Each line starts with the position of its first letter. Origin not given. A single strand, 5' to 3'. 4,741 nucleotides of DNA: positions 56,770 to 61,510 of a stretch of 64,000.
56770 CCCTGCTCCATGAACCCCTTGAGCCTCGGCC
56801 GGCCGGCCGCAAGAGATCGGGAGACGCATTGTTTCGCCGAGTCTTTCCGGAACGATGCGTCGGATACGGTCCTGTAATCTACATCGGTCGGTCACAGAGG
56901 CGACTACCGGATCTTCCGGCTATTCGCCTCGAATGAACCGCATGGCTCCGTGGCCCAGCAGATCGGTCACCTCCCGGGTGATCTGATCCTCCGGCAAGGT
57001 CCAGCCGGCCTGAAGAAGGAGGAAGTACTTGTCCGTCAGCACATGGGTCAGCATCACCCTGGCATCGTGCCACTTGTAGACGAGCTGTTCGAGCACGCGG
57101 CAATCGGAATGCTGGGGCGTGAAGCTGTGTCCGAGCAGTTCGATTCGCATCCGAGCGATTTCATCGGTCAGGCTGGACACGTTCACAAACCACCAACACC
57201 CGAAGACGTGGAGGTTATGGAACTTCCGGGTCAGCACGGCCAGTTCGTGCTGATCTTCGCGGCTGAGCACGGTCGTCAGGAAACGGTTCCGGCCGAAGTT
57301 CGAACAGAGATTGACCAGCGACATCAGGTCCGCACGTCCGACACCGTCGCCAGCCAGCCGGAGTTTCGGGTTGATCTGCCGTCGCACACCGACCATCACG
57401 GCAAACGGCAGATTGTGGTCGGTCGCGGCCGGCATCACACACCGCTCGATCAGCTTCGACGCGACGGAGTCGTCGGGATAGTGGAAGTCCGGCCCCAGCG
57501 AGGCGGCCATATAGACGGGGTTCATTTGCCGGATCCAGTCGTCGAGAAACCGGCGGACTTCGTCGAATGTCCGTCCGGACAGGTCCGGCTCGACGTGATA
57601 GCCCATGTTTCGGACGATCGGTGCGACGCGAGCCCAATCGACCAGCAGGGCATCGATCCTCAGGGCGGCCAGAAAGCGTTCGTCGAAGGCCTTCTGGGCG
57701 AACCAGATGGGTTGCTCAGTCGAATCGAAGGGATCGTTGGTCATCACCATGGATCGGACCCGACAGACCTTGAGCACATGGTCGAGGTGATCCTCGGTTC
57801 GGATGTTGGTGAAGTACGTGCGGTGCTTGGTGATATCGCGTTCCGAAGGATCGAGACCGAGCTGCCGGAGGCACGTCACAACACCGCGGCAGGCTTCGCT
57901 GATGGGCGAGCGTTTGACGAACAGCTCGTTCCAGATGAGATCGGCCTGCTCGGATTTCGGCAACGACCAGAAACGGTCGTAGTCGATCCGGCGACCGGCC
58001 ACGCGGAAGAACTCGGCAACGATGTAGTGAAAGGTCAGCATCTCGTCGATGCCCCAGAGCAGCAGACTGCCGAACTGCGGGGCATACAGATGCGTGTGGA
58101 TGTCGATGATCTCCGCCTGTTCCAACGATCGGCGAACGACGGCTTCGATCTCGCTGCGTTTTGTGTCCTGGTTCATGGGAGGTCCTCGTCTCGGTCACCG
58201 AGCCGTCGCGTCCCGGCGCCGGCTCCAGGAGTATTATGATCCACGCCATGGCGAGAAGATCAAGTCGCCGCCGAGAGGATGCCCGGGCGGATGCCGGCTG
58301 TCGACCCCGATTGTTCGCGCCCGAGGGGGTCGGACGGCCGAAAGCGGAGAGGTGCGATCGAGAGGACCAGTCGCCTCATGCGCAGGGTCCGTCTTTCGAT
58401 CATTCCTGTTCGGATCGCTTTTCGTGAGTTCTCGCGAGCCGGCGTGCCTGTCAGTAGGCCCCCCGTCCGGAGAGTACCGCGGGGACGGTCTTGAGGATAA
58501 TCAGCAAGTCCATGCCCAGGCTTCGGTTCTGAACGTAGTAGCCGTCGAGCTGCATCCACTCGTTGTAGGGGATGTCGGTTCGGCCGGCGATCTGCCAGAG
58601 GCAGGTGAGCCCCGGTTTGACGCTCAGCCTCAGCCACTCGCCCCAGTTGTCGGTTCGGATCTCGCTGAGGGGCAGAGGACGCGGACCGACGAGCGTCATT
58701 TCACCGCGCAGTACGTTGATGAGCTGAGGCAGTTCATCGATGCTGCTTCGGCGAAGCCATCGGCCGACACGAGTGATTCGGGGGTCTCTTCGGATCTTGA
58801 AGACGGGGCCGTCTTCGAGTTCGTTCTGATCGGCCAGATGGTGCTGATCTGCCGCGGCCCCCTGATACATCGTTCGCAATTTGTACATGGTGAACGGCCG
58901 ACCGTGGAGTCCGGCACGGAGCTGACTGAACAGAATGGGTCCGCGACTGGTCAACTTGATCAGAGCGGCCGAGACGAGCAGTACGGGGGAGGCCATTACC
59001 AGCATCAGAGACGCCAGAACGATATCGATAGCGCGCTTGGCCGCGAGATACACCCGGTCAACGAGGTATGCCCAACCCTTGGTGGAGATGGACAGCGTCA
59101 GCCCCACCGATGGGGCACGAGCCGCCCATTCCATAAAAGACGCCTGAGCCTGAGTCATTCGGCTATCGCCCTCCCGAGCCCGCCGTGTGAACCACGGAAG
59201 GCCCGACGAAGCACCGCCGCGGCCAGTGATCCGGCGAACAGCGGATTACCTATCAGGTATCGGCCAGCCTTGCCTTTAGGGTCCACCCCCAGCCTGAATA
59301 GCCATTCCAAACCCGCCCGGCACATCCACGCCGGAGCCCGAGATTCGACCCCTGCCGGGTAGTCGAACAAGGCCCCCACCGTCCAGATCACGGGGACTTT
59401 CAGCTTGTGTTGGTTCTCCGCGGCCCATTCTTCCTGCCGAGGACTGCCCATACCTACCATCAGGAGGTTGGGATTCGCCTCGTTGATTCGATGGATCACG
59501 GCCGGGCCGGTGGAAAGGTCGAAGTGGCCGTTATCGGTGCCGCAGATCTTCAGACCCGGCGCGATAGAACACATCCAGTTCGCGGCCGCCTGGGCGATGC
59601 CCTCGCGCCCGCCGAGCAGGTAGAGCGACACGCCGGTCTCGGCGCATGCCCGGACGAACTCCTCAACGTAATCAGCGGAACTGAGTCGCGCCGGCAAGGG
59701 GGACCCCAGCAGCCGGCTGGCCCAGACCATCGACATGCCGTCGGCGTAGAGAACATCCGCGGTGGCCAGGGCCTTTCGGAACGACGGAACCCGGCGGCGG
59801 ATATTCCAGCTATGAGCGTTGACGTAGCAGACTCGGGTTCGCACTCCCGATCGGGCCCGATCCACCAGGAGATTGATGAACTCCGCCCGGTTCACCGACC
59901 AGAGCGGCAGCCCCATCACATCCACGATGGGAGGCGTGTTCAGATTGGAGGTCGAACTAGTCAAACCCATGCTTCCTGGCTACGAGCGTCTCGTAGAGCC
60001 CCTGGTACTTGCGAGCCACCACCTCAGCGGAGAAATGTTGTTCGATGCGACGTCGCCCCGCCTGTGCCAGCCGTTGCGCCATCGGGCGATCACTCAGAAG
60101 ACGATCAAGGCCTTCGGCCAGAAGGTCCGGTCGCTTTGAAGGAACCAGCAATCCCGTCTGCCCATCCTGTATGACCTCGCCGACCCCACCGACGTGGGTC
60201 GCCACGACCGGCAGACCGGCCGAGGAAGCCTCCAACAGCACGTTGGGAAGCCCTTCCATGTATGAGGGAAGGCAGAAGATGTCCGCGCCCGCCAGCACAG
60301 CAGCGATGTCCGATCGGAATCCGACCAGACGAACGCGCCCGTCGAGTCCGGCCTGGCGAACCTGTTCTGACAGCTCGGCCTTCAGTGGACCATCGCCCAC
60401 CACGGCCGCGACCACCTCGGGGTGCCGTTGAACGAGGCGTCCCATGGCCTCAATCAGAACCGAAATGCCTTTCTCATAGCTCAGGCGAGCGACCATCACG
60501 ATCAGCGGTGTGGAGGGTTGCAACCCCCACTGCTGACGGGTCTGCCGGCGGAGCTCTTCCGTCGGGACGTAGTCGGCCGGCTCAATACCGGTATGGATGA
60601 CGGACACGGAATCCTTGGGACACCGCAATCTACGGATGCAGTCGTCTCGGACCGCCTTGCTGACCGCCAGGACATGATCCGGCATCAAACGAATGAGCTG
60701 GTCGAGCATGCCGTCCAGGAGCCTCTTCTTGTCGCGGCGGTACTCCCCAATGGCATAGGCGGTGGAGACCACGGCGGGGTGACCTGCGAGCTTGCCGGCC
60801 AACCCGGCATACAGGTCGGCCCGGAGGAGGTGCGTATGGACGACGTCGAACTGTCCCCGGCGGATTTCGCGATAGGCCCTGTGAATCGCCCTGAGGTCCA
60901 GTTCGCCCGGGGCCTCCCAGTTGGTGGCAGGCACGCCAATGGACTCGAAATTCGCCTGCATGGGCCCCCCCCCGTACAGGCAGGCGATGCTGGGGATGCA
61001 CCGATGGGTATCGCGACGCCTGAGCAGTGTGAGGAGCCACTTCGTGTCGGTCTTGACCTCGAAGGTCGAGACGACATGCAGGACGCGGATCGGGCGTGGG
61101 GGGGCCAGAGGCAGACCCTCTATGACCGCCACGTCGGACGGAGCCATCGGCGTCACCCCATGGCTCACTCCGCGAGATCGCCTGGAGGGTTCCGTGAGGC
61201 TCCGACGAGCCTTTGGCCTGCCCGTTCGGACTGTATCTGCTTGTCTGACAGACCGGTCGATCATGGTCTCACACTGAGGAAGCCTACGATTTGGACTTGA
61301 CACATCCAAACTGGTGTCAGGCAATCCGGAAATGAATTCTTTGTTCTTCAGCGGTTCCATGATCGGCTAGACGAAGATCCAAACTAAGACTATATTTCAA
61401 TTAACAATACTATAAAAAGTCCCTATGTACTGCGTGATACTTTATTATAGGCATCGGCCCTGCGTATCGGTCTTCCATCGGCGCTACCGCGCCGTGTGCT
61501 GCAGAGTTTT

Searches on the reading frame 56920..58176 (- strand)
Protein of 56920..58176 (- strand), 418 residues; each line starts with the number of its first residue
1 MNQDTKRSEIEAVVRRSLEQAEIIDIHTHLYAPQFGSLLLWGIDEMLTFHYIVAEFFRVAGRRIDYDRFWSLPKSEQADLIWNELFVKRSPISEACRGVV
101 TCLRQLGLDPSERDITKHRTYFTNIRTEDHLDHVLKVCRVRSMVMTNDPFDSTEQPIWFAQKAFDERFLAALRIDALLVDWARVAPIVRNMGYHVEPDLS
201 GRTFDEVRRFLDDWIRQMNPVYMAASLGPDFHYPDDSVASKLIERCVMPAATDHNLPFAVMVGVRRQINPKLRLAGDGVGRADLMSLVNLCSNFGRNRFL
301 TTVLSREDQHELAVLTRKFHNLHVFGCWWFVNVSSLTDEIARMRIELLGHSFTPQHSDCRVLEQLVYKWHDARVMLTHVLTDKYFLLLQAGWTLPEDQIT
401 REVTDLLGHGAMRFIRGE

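Call 5: search_protein_families(library=pfam, proteins=[window:56920-58176:-], max_evalue=0.01)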
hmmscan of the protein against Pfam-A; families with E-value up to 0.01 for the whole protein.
window:56920-58176:- (418 aa): 0 families

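Call 17: search_protein_families(library=ncbifam, proteins=[window:56920-58176:-], max_evalue=0.001)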
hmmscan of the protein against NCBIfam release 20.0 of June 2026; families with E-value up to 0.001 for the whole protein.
window:56920-58176:- (418 aa): 0 families

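Call 41: search_protein_families(library=pfam, proteins=[window:56920-58176:-], max_evalue=1)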
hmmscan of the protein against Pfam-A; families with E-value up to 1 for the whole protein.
window:56920-58176:- (418 aa): 1 family
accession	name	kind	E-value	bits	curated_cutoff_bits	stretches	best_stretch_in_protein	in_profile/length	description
PF22800.1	CFAP410_C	-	0.17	12.1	27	1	199-212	20-33/36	CFAP410 C-terminal domain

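Call 66: search_protein_families(library=ncbifam, proteins=[window:56920-58176:-], max_evalue=0.01)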
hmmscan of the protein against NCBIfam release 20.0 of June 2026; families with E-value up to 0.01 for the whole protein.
window:56920-58176:- (418 aa): 0 families

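Call 71: search_solved_structures(query=window:56920-58176:-, max_evalue=1)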
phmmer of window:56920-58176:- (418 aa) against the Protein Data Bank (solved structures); distinct sequences matched with E-value up to 1: 4.
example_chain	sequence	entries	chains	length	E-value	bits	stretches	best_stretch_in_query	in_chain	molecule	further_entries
2pnk_A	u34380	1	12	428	2.9e-140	471.1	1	11-415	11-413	BH0493 protein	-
2q08_A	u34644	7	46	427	3e-140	471.1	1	11-415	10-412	BH0493 protein | Uronate isomerase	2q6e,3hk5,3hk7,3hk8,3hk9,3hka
2qee_A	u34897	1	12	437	3.1e-140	471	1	11-415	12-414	BH0493 protein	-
4i6v_A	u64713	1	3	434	1.5e-07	34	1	236-382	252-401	Amidohydrolase 2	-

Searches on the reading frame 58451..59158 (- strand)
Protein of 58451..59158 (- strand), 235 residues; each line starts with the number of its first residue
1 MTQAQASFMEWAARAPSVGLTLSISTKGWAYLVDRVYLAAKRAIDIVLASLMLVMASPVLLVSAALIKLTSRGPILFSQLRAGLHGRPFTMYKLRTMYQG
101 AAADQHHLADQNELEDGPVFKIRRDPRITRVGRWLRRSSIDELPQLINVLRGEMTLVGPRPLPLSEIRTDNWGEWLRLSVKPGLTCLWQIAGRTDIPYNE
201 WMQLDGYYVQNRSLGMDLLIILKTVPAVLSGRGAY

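Call 5: search_protein_families(library=pfam, proteins=[window:58451-59158:-], max_evalue=0.01)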
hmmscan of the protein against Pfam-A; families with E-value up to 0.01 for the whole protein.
window:58451-59158:- (235 aa): 1 family
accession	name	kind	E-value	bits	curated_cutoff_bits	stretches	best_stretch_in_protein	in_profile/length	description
PF02397.22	Bac_transf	-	3.9e-63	212.7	27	1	41-229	1-178/179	Bacterial sugar transferase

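Call 17: search_protein_families(library=ncbifam, proteins=[window:58451-59158:-], max_evalue=0.001)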
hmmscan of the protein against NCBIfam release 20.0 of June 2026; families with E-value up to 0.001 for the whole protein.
window:58451-59158:- (235 aa): 10 families
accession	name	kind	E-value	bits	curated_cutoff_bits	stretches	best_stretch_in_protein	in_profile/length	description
TIGR03025.1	EPS_sugtrans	subfamily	2e-81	274.5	295.55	1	33-235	250-445/445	exopolysaccharide biosynthesis polyprenyl glycosylphosphotransferase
NF041877.1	EPS_EpsZ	equivalog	4.1e-72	243.3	800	1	38-234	263-458/459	exopolysaccharide biosynthesis polyisoprenyl-phosphate hexose-1-phosphate transferase EpsZ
TIGR03022.1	WbaP_sugtrans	subfamily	6.1e-68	230.1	403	1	32-235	250-456/456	undecaprenyl-phosphate galactose phosphotransferase WbaP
TIGR03023.1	WcaJ_sugtrans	equivalog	4.5e-65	220.7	410.75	1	37-235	259-453/453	undecaprenyl-phosphate glucose phosphotransferase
NF052601.1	undeca_RfbP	equivalog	2.3e-58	197.3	330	1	39-233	43-242/244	undecaprenyl-phosphate galactose phosphotransferase family protein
TIGR03013.1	EpsB_2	subfamily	1.8e-44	152.6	393.35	1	39-234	253-442/443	TIGR03013 family XrtA/PEP-CTERM system glycosyltransferase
NF011751.0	PRK15204.1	equivalog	9.5e-43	146.5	907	1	34-235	273-476/476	undecaprenyl-phosphate galactose phosphotransferase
NF007518.0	PRK10124.1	equivalog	5.4e-39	134.2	684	1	39-234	272-463/464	undecaprenyl-phosphate glucose phosphotransferase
NF050817.1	PolSacchBiosHfsE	equivalog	5.6e-36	124.3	750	1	38-233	269-464/467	polysaccharide biosynthesis protein HfsE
NF045514.1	glycotran_HepC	equivalog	1.7e-28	99.4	140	1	37-166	113-216/220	heterocyst development glycosyltransferase HepC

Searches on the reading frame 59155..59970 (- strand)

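Call 5: search_protein_families(library=pfam, proteins=[window:59155-59970:-], max_evalue=0.01)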
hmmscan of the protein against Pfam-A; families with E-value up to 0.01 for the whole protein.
window:59155-59970:- (271 aa): 1 family
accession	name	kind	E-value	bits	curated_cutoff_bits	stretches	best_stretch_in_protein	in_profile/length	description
PF03808.19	Glyco_tran_WecG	-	4.5e-54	183.2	27.4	1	71-238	1-168/168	Glycosyl transferase WecG/TagA/CpsF family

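Call 17: search_protein_families(library=ncbifam, proteins=[window:59155-59970:-], max_evalue=0.001)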
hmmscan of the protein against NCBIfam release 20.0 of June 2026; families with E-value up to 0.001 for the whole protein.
window:59155-59970:- (271 aa): 4 families
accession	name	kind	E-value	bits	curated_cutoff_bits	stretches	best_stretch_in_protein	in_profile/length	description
NF041872.1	EPS_EpsA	equivalog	7.6e-38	130.4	500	1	57-255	59-260/265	exopolysaccharide biosynthesis glycosyltransferase EpsA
TIGR00696.1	wecG_tagA_cpsF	superfamily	1.8e-35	122.3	69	1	68-240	3-175/178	WecB/TagA/CpsF family glycosyltransferase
NF041710.1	UDPacetylman_taseTarA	equivalog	1.1e-26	93.8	350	1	62-232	57-225/247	N-acetylglucosaminyldiphosphoundecaprenol N-acetyl-beta-D-mannosaminyltransferase TarA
NF002980.1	PRK03692.1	equivalog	3.8e-26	92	323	1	16-231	4-219/240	lipopolysaccharide N-acetylmannosaminouronosyltransferase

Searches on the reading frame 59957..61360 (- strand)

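Call 5: search_protein_families(library=pfam, proteins=[window:59957-61360:-], max_evalue=0.01)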
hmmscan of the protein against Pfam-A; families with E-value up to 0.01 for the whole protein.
window:59957-61360:- (467 aa): 6 families
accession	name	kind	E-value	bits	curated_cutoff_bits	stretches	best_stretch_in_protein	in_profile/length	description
PF00534.26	Glycos_transf_1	-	1.4e-46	158.6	26.4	1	272-438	3-172/172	Glycosyl transferases group 1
PF13692.12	Glyco_trans_1_4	-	5.7e-40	137.3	27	1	285-424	2-142/142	Glycosyl transferases group 1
PF13439.12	Glyco_transf_4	-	1.2e-19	71.5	28.5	1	130-261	29-168/170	Glycosyltransferase Family 4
PF20706.3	GT4-conflict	-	7.8e-12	45.3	26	1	228-450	148-383/385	Family 4 Glycosyltransferase in conflict systems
PF13579.12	Glyco_trans_4_4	-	3.7e-11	44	29.7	1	129-258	26-158/158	Glycosyl transferase 4-like domain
PF13524.12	Glyco_trans_1_2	-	7.4e-07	29.7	25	1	350-451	38-141/144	Glycosyl transferase-like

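Call 17: search_protein_families(library=ncbifam, proteins=[window:59957-61360:-], max_evalue=0.001)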
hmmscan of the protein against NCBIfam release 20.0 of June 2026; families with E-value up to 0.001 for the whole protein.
window:59957-61360:- (467 aa): 48 families (the best 25 are shown)
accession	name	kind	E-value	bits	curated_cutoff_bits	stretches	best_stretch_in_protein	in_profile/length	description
TIGR03088.1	stp2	hypoth_equivalog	1.1e-58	199.2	409.05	1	92-459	3-373/374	TIGR03088 family PEP-CTERM/XrtA system glycosyltransferase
TIGR02149.1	glgA_Coryne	subfamily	1.8e-41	142.6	302.4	1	171-459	84-390/391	glycogen synthase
NF041876.1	EPS_EpsE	equivalog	2.5e-37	129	400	1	265-450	195-387/389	exopolysaccharide biosynthesis GT4 family glycosyltransferase EpsE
TIGR03999.1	thiol_BshA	equivalog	2.7e-35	122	273.7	1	228-460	146-374/375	N-acetyl-alpha-D-glucosaminyl L-malate synthase BshA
TIGR03449.1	mycothiol_MshA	equivalog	3e-32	112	462.5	1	221-459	160-403/406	D-inositol-3-phosphate glycosyltransferase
NF047684.1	TeichurnBiosyTuaC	equivalog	3.9e-31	108.3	550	1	228-459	166-389/391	teichuronic acid biosynthesis protein TuaC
TIGR04063.1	stp3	hypoth_equivalog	2.1e-28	99.3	442.05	1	220-460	151-396/397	TIGR04063 family PEP-CTERM/XrtA system glycosyltransferase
NF011726.0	PRK15179.1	equivalog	1.9e-27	95.9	733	1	166-450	396-685/694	Vi polysaccharide biosynthesis protein TviE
TIGR04157.1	glyco_rSAM_CFB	subfamily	1e-24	87.3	400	1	226-456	169-406/406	TIGR04157 family glycosyltransferase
TIGR04005.1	wcaL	equivalog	1.4e-24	86.7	537.6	1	228-459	176-406/406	colanic acid biosynthesis glycosyltransferase WcaL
NF050063.1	ProtGlycPglJ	equivalog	7.6e-23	81.3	500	1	225-450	143-357/363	N-acetylgalactosamine-N,N'-diacetylbacillosaminyl-diphospho-undecaprenol 4-alpha-N-acetylgalactosaminyltransferase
NF047880.1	glyco_SdgA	exception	4.4e-21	75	800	1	287-455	318-486/488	serine-aspartate repeat adhesin O-glycosyltransferase SdgA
NF038229.1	Glyco4_Geo_Pelo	equivalog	9.6e-21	74.1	400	1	229-460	112-337/338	GPMC system family 4 glycosyltransferase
NF053787.1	GlcN_PG_synth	equivalog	2e-20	73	480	1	228-460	145-360/361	N-acetylglucosaminyl phosphatidylglycerol synthase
NF050056.1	ProtGlycPglH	equivalog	2.2e-20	73.1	600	1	286-455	181-349/354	GalNAc-alpha-(1->4)-GalNAc-alpha-(1->3)-diNAcBac-PP-undecaprenol alpha-1,4-N-acetyl-D-galactosaminyltransferase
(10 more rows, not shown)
